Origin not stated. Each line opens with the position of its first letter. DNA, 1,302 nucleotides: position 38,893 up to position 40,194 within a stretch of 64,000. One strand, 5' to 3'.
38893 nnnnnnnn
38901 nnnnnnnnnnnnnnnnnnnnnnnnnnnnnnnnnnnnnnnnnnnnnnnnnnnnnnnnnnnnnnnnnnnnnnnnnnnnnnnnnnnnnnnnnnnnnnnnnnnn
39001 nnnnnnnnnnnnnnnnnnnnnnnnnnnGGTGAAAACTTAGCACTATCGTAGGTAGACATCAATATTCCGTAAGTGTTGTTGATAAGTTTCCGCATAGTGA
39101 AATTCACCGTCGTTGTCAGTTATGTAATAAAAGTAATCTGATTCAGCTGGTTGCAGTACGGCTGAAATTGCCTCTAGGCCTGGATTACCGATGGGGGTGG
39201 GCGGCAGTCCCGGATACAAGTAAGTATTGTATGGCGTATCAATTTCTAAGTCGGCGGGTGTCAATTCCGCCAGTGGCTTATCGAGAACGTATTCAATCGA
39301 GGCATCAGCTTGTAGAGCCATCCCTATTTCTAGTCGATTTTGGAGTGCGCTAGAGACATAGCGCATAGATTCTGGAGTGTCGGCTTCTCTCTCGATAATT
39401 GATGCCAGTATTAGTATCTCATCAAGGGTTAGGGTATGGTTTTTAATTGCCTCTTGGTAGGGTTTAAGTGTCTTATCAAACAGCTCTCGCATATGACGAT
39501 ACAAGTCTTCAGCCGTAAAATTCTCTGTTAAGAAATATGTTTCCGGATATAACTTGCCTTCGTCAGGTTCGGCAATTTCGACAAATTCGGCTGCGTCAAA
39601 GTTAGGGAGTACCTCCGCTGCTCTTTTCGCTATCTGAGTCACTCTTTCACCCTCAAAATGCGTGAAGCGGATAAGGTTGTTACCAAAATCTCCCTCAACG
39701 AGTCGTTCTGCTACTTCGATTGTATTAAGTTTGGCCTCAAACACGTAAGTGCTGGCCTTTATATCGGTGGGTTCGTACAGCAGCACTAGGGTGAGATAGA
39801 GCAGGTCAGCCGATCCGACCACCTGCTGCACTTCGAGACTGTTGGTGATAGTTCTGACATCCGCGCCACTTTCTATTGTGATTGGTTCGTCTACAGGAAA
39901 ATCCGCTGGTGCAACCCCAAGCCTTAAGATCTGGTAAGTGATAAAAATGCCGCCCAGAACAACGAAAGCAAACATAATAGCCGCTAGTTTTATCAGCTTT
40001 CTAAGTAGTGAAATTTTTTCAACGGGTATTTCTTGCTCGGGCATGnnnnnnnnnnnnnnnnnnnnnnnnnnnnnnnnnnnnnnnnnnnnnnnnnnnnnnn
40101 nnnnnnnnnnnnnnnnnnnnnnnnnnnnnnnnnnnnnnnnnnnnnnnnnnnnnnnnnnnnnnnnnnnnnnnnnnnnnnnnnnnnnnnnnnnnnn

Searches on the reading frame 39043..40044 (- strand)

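Call 29: search_protein_families(library=pfam, proteins=[window:39043-40044:-])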
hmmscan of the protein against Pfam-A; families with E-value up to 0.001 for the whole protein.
window:39043-40044:- (333 aa): 1 family
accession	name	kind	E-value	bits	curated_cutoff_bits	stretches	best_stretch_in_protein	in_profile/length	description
PF02618.21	YceG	-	3.2e-70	237.2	32.4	1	55-328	1-273/275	YceG-like family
